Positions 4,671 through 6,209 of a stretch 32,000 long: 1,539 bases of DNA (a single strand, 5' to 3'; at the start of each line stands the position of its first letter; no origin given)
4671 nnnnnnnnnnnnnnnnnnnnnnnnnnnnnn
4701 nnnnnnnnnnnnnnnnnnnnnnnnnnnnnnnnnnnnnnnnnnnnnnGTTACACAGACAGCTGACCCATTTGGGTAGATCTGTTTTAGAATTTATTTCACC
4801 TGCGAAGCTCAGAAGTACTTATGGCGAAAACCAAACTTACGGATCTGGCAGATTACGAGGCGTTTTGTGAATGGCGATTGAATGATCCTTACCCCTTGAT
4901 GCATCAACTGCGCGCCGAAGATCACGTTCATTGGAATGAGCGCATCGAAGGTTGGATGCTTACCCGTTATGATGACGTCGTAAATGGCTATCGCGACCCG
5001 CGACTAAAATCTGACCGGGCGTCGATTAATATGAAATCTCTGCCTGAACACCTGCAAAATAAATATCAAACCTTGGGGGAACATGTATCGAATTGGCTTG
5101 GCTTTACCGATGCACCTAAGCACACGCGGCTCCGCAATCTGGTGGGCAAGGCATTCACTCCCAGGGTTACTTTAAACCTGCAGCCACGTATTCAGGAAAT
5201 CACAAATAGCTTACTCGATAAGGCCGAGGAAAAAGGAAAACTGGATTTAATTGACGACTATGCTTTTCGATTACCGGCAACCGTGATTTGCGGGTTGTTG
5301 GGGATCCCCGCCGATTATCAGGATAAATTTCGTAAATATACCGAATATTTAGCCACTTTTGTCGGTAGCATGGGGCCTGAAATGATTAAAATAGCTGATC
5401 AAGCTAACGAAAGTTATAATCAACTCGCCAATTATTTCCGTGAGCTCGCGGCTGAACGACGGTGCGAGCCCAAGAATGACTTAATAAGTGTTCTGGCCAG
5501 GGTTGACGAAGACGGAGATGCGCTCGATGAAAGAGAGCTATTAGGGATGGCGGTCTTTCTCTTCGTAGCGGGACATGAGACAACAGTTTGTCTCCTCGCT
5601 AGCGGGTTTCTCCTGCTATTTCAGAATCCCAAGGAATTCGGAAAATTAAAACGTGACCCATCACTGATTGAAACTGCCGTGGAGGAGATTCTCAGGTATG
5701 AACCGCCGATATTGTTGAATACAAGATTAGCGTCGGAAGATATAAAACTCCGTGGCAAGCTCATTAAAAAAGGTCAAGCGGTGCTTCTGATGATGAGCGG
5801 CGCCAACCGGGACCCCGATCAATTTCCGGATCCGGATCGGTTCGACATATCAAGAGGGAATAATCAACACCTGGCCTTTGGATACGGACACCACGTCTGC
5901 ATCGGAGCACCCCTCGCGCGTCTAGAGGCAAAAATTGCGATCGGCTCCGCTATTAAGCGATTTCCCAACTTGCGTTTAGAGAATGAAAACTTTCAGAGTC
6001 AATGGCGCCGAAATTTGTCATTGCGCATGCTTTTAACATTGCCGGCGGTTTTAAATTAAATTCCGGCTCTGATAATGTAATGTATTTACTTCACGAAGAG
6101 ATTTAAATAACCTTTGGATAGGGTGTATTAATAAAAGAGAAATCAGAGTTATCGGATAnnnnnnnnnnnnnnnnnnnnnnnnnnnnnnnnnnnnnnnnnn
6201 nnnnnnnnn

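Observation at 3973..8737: Cytoplasmic five-gene operon pairing three oxygenases with a PAL-like lyase and a class II aldolase, a composition I cannot assign to any known pathway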

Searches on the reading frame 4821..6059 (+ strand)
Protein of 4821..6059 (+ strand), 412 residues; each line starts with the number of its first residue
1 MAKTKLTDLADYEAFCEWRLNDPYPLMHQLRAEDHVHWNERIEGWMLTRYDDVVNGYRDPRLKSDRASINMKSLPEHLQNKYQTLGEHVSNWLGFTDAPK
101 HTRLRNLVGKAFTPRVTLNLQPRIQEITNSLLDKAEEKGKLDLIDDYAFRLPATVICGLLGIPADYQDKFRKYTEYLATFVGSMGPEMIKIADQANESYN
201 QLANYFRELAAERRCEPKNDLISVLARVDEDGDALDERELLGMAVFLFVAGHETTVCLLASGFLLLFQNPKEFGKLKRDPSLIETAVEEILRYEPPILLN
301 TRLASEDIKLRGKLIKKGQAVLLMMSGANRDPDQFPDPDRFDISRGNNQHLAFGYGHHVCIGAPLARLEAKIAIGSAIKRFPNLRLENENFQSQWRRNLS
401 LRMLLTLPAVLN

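Call 3: search_protein_families(library=pfam, proteins=[window:4821-6059:+], max_evalue=0.01)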
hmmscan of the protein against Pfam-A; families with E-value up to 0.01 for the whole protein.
window:4821-6059:+ (412 aa): 1 family
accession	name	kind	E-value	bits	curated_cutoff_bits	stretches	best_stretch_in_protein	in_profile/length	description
PF00067.27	p450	-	1e-36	127.1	22.8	1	95-382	89-433/462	Cytochrome P450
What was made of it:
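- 4821..6059 (+): Soluble class I bacterial cytochrome P450 (CYP107/PksS/BioI-like), 412 aa. Pfam p450 scores 127 bits (call 3).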

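Call 6: search_protein_families(library=ncbifam, proteins=[window:4821-6059:+], max_evalue=0.01)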
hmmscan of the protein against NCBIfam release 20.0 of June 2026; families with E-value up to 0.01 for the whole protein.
window:4821-6059:+ (412 aa): 10 families
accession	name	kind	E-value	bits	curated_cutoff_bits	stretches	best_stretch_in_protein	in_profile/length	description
TIGR04538.1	P450_cycloAA_1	subfamily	7.4e-64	216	500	1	21-391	9-376/395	cytochrome P450, cyclodipeptide synthase-associated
NF045816.1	PentlenlactSyn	equivalog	7.9e-56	189.4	700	1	43-397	37-382/396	pentalenolactone synthase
NF041177.1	Cyp119_Thmprot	equivalog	2.2e-53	181.4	680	1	24-387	2-346/368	cytochrome P450 Cyp119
TIGR04458.1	CYP450_TxtE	equivalog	2.9e-52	177.7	500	1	21-411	11-402/403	4-nitrotryptophan synthase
NF041802.1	P450_SolI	exception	9.1e-51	172.6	850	1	24-389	33-403/424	solanimycin biosynthesis cytochrome P450 SolI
TIGR04515.1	P450_rel_GT_act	subfamily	5.1e-48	164.4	343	1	21-391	31-369/386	P450-derived glycosyltransferase activator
NF050147.1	aminopyruv_ApyO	equivalog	1.5e-19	70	525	1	99-376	86-388/444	RiPP biosynthesis cytochrome P450 ApyO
NF045812.1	PentlenOxigase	equivalog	3.8e-14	52.4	800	1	212-380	211-408/444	pentalenene oxygenase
NF051859.1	AlbFlvMonOxTrpSyn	equivalog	1.6e-10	40.1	700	1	93-277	100-297/457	bifunctional albaflavenone monooxygenase/terpene synthase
NF053744.1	FAProxCypCBc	equivalog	7.4e-09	34.7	600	1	96-348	87-341/416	CYP152 family fatty-acid peroxygenase CypC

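Call 25: find_homologous_proteins(query=window:4821-6059:+, max_evalue=1e-40)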
Query window:4821-6059:+ (412 aa): 7795 proteins with E <= 1e-40 among 8000 candidates; the best 120 are listed.
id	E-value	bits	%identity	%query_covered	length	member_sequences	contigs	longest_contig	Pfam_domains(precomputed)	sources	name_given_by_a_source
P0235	2.0e-267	905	97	100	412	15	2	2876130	PF00067.28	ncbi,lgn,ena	-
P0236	1.6e-225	767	81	100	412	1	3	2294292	PF00067.28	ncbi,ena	-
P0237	2.6e-155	535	57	100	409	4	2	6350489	PF00067.28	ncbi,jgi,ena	jgi:cytochrome P450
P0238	1.5e-150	520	57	97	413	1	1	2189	PF00067.28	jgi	-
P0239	4.6e-145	502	53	100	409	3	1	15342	PF00067.28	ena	-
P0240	4.9e-144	498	52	100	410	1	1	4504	PF00067.28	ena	-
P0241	1.5e-143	497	53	98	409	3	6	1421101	PF00067.28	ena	-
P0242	1.7e-143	497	54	99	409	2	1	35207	PF00067.28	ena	-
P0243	1.7e-143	496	54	98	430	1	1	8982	PF00067.28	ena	-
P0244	4.6e-143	495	53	100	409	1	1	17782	PF00067.28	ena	-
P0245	8.5e-143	494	54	100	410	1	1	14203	PF00067.28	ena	-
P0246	1.0e-142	494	53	100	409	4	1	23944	PF00067.28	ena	-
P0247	2.5e-142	493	51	100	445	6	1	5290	PF00067.28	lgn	-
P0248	8.4e-142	491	53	100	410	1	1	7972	PF00067.28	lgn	-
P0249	7.3e-141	488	53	100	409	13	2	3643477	PF00067.28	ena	-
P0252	3.0e-139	483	51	100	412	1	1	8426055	PF00067.28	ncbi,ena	-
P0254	2.6e-138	479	53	98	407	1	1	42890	PF00067.28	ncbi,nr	ncbi:MAG: cytochrome P450 [Anaerolineae bacterium]|nr:cytochrome P450 [Anaerolineae bacterium]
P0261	5.8e-133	462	51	99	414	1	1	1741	PF00067.28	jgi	jgi:cytochrome P450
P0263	1.0e-131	458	52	97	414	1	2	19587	PF00067.28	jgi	jgi:cytochrome P450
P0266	1.9e-126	440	50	99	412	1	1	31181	PF00067.28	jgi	jgi:cytochrome P450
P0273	1.0e-116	408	46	100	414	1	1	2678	PF00067.28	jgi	jgi:cytochrome P450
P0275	3.8e-116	406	49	95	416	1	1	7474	PF00067.28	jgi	jgi:cytochrome P450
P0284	1.7e-114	401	49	95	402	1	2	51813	PF00067.28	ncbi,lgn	ncbi:MAG: cytochrome P450 [Candidatus Binatia bacterium]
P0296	4.8e-112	393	46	97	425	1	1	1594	PF00067.28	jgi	jgi:cytochrome P450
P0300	1.5e-111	391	47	95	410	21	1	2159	PF00067.28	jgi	jgi:cytochrome P450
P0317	3.3e-109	384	47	95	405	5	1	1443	PF00067.28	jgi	jgi:cytochrome P450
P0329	8.7e-108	379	46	100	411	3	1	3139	PF00067.28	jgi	jgi:cytochrome P450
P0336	5.9e-107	376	44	98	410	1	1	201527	PF00067.28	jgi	jgi:cytochrome P450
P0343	3.1e-106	374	46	99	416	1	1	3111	PF00067.28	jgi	jgi:cytochrome P450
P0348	6.6e-106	373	45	95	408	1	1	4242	PF00067.28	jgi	jgi:cytochrome P450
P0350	7.1e-106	373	47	93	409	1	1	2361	PF00067.28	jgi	jgi:cytochrome P450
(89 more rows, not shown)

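Call 26: find_encoding_contigs(protein=P0236, flank=9000, max_places=1)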
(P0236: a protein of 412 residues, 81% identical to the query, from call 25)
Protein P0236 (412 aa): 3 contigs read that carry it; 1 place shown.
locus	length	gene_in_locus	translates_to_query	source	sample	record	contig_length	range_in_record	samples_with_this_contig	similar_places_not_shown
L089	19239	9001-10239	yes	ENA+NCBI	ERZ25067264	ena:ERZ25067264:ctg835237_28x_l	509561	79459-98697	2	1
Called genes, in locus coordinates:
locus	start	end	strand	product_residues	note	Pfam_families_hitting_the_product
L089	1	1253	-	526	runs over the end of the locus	-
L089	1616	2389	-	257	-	-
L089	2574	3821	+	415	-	PF04773:FecR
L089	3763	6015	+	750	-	PF13371:TPR_9 (faint), PF00593:TonB_dep_Rec_b-barrel (faint)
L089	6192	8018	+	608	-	PF05226:CHASE2, PF00211:Guanylate_cyc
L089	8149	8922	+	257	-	PF03328:HpcH_HpaI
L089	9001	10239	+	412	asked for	PF00067:p450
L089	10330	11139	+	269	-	PF05721:PhyH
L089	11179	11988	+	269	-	PF05721:PhyH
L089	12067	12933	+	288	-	PF08450:SGL (faint), PF17170:DUF5128 (faint), PF01436:NHL (weak)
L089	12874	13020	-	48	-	-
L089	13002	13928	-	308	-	PF00248:Aldo_ket_red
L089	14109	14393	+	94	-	-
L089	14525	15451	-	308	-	PF00248:Aldo_ket_red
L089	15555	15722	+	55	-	-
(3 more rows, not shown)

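Call 27: find_encoding_contigs(protein=P0237, flank=9000, max_places=1)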
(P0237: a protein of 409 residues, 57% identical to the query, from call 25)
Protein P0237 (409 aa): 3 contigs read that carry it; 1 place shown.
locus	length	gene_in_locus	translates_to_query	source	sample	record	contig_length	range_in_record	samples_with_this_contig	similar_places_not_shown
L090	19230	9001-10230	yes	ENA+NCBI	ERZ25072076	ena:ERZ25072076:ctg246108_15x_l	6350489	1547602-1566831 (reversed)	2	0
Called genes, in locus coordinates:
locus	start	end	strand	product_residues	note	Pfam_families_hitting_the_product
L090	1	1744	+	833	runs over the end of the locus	-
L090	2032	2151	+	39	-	-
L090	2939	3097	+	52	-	-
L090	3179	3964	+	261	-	PF05721:PhyH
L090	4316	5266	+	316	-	-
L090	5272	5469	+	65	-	-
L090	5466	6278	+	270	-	PF01261:AP_endonuc_2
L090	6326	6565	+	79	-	-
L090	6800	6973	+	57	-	-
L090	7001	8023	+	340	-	PF13088:BNR_2, PF02012:BNR (faint)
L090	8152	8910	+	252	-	PF00106:adh_short, PF08659:KR, PF13561:adh_short_C2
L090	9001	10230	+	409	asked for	PF00067:p450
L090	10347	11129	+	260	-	PF00106:adh_short, PF01370:Epimerase (weak), PF08659:KR, PF23441:SDR, PF13561:adh_short_C2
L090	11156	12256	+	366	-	PF05721:PhyH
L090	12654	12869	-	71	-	-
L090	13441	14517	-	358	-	PF00930:DPPIV_N (faint), PF26549:Tricorn_N, PF07676:PD40 (faint), PF26549:Tricorn_N, PF26550:Tricorn_2nd, PF26549:Tricorn_N (weak)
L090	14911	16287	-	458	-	-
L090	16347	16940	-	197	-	PF00583:Acetyltransf_1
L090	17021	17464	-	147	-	PF02894:GFO_IDH_MocA_C (weak)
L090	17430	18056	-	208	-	PF01408:GFO_IDH_MocA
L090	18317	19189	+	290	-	PF00691:OmpA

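Call 38: find_encoding_contigs(protein=P0241, flank=8000, max_places=1)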
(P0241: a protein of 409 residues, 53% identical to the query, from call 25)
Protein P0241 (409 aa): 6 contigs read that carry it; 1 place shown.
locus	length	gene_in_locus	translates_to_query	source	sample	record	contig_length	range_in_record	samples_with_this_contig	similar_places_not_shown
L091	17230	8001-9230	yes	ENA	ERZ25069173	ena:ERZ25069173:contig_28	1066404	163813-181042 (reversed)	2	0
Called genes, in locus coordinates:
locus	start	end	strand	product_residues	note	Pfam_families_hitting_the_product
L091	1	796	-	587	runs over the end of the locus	PF02638:GHL10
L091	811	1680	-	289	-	PF05721:PhyH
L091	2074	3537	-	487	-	PF00036:EF-hand_1 (faint), PF07610:DUF1573 (weak), PF15780:ASH, PF22073:Cep192_D4, PF22544:HYDIN_VesB_CFA65-like_Ig, PF03781:FGE-sulfatase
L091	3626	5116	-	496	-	PF00036:EF-hand_1 (faint), PF07610:DUF1573 (weak), PF15780:ASH, PF22073:Cep192_D4 (weak), PF22544:HYDIN_VesB_CFA65-like_Ig, PF03781:FGE-sulfatase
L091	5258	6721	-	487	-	PF00036:EF-hand_1 (faint), PF07610:DUF1573 (weak), PF15780:ASH, PF22073:Cep192_D4, PF22544:HYDIN_VesB_CFA65-like_Ig, PF03781:FGE-sulfatase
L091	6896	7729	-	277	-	PF05721:PhyH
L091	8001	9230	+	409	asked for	PF00067:p450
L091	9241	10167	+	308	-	PF00248:Aldo_ket_red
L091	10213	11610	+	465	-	PF00072:Response_reg, PF00158:Sigma54_activat, PF14532:Sigma54_activ_2, PF00004:AAA (faint), PF07728:AAA_5 (weak), PF25601:AAA_lid_14, PF02954:HTH_8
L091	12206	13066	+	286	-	PF00571:CBS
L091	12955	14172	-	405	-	PF03781:FGE-sulfatase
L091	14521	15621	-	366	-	PF00005:ABC_tran, PF03459:TOBE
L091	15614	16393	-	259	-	PF00528:BPD_transp_1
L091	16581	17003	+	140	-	-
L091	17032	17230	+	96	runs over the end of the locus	-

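Call 39: find_encoding_contigs(protein=P0249, flank=8000, max_places=1)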
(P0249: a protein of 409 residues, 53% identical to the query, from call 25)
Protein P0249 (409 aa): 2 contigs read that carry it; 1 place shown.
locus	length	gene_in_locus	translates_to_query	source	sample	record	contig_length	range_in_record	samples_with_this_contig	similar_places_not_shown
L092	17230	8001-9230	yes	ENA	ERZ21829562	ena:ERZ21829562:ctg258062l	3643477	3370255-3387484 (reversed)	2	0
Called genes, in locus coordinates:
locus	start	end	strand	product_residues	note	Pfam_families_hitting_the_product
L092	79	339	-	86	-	PF01402:RHH_1 (faint)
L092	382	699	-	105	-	-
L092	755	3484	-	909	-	PF00675:Peptidase_M16, PF05193:Peptidase_M16_C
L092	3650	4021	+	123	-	-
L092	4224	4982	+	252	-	PF00117:GATase, PF07722:Peptidase_C26 (faint)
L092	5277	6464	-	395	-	PF00890:FAD_binding_2 (faint), PF01266:DAO, PF07992:Pyr_redox_2 (weak), PF12831:FAD_oxidored (faint)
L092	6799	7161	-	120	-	PF04229:GrpB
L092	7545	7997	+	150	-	-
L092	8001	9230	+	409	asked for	PF00067:p450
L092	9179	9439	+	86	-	-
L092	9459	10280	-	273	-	PF01209:Ubie_methyltran, PF13847:Methyltransf_31, PF08241:Methyltransf_11, PF08242:Methyltransf_12, PF13649:Methyltransf_25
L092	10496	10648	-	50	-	-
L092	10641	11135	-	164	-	-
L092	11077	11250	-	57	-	-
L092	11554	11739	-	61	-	PF00583:Acetyltransf_1, PF13508:Acetyltransf_7 (weak)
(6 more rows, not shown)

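Call 40: find_encoding_contigs(protein=P0252, flank=8000, max_places=1)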
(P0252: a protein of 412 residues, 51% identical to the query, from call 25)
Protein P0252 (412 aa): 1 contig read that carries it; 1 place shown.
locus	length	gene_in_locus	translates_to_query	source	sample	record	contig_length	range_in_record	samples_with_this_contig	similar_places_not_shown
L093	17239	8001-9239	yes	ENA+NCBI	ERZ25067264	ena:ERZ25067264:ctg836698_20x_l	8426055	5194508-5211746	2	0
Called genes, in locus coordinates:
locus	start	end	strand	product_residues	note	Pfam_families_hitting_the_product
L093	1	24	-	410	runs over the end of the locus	PF00872:Transposase_mut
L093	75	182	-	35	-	-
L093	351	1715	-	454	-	PF05598:DUF772, PF01609:DDE_Tnp_1, PF13751:DDE_Tnp_1_6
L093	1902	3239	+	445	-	PF13701:DDE_Tnp_1_4, PF01609:DDE_Tnp_1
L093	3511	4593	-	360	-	PF00248:Aldo_ket_red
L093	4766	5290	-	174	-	PF12706:Lactamase_B_2, PF13483:Lactamase_B_3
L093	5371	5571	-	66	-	-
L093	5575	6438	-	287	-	PF05721:PhyH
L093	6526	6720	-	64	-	-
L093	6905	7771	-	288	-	PF05721:PhyH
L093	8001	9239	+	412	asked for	PF00067:p450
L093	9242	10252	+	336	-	PF00248:Aldo_ket_red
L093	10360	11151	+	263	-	PF05721:PhyH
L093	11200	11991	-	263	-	PF05721:PhyH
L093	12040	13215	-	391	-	PF01408:GFO_IDH_MocA, PF03447:NAD_binding_3 (weak), PF02894:GFO_IDH_MocA_C, PF22725:GFO_IDH_MocA_C3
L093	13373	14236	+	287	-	PF05721:PhyH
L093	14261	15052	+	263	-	PF05721:PhyH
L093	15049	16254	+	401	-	PF02746:MR_MLE_N, PF13378:MR_MLE_C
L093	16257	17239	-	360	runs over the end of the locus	PF13384:HTH_23, PF13412:HTH_24 (faint), PF13518:HTH_28 (weak), PF13551:HTH_29, PF13565:HTH_32, PF13358:DDE_3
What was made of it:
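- P450 recurs with AKR/SDR and PhyH in three other genomes, twice with gaps of 2-10 nt (calls 27, 38, 40).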

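Call 60: search_solved_structures(query=window:4821-6059:+, max_evalue=1e-40, show_alignments=0)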
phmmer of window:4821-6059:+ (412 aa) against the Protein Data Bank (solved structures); distinct sequences matched with E-value up to 1e-40: 228 (the best 60 are shown).
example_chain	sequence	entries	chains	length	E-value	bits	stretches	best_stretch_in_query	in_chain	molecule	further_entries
4yzr_A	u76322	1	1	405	5.8e-81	275.6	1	22-411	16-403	Polyketide biosynthesis cytochrome P450 PksS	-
6gk5_A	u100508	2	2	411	2.4e-80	273.6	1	22-409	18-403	Cytochrome P450 CYP267B1 protein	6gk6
3ejb_B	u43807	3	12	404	3.4e-79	269.8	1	20-409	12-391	Biotin biosynthesis cytochrome P450-like enzyme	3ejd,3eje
7wex_A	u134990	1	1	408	1.7e-77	264.2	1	17-409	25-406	Cytochrome P450 hydroxylase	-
5cje_A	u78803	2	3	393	4.8e-75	256.2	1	8-388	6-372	Cytochrome P450 hydroxylase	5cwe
3a4g_A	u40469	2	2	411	8.9e-75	255.3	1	12-409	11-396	Vitamin D hydroxylase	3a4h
5gnm_A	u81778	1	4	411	1.2e-74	254.8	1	12-409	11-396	Vitamin D(3) 25-hydroxylase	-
1z8q_A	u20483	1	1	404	2.1e-74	254.1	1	43-409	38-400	6-deoxyerythronolide B hydroxylase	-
3vrm_A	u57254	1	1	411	4.4e-74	253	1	12-409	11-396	Vitamin D(3) 25-hydroxylase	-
3a4z_A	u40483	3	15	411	4.4e-74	253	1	12-410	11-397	Vitamin D hydroxylase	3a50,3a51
1z8p_A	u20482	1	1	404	7.5e-74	252.2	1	43-409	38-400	6-deoxyerythronolide B hydroxylase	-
1jip_A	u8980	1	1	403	7.5e-74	252.2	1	43-409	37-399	CYTOCHROME P450 107A1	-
5gnl_A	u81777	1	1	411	8.3e-74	252.1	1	12-409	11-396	Vitamin D(3) 25-hydroxylase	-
1z8o_A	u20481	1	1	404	1e-73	251.8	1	43-409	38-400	6-deoxyerythronolide B hydroxylase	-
1jio_A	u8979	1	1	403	1e-73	251.8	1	43-409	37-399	CYTOCHROME P450 107A1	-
8gue_A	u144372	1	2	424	8.1e-73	248.8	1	19-408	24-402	Cytochrome P450 monooxygenase PikC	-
7xbm_A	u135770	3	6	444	9.6e-73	248.6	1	19-408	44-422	Cytochrome P450 monooxygenase PikC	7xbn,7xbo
2whw_A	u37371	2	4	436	1.8e-72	247.7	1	19-408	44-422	CYTOCHROME P450 MONOOXYGENASE | CYTOCHROME P450 HYDROXYLASE PIKC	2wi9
2vz7_A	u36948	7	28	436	1.8e-72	247.7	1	19-408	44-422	CYTOCHROME P450 MONOOXYGENASE | CYTOCHROME P450 HYDROXYLASE PIKC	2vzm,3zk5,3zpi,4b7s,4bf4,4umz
2bvj_A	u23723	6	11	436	1.8e-72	247.7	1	19-408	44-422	CYTOCHROME P450 MONOOXYGENASE | CYTOCHROME P450 HYDROXYLASE PIKC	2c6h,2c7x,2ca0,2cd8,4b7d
3r9b_A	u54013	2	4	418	5.9e-71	242.7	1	22-408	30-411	CYTOCHROME P450 164A2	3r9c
4rm4_A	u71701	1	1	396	1.2e-70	241.7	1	22-385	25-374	Cytochrome P450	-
1egy_A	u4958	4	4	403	1.4e-70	241.4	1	43-409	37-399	CYTOCHROME P450ERYF | CYTOCHROME P450 107A1 | CYTOCHROME P450 ERYF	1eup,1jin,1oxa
7y9o_A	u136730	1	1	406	2.6e-69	237.3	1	22-384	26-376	Cytochrome P450 monooxygenase YjiB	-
5ofq_A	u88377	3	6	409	3.2e-69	237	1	94-390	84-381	Cytochrome P450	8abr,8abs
8yhn_A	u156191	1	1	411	1.5e-68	234.8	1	19-389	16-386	Cytochrome P450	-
7y97_A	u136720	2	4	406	2.4e-68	234.1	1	22-384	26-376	Cytochrome P450 monooxygenase YjiB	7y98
5l90_A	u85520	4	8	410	9.8e-68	232.1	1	22-384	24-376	Cytochrome P450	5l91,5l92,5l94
8w6z_A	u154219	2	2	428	4.6e-66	226.6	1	17-408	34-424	Cytochrome P450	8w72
4z5p_A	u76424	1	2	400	2e-65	224.5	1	42-398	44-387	Cytochrome P450 hydroxylase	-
6l39_A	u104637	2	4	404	1.9e-63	217.9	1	43-389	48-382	Cytochrome P450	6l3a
8fz8_A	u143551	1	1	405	5e-63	216.6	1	9-409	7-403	Cytochrome P450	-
4wpz_A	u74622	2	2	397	9.1e-63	215.7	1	36-407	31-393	Cytochrome P450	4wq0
6gmf_A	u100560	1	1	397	8.8e-62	212.5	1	10-408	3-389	Putative cytochrome P450 hydroxylase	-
7ayx_A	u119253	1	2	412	1.4e-61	211.8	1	43-389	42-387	Cytochrome P450 113A1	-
6m4s_A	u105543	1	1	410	4.1e-61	210.3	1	44-388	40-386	Cytochrome P450 hydroxylase sb21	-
9vgm_A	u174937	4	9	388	7.3e-61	209.4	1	33-392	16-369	Cytochrome P450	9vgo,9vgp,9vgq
2z3t_A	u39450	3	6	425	2e-60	208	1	19-384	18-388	Cytochrome P450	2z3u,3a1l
9kpu_A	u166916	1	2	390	3.8e-60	207.1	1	48-409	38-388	Cytochrome P450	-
9kpp_A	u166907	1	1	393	3.9e-60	207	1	48-409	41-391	Cytochrome P450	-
9vgn_A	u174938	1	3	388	5.1e-60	206.7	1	33-392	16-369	Cytochrome P450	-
3tyw_A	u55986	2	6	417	7.5e-60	206.1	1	39-392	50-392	Putative cytochrome P450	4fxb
4ggv_A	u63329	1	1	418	6.1e-59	203.1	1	96-387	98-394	Cytochrome P450 superfamily protein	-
9v2t_A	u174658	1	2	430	9e-59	202.6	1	43-386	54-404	Cytochrome P450 monooxygenase CYP107Z12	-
1q5d_A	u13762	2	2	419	3.1e-58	200.8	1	10-389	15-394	P450 epoxidase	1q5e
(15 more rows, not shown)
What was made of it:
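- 4821..6059 (+): The best PDB matches are PksS, CYP267B1 and BioI (E about 1e-80, call 60).
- On Class I bacterial cytochrome P450: PDB relatives reach E about 1e-80 (call 60).
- Closest known: Marine carbohydrate-demethylating P450 systems. Different: The window's P450 groups with the PksS, CYP267, BioI and CYP107 types (call 60).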
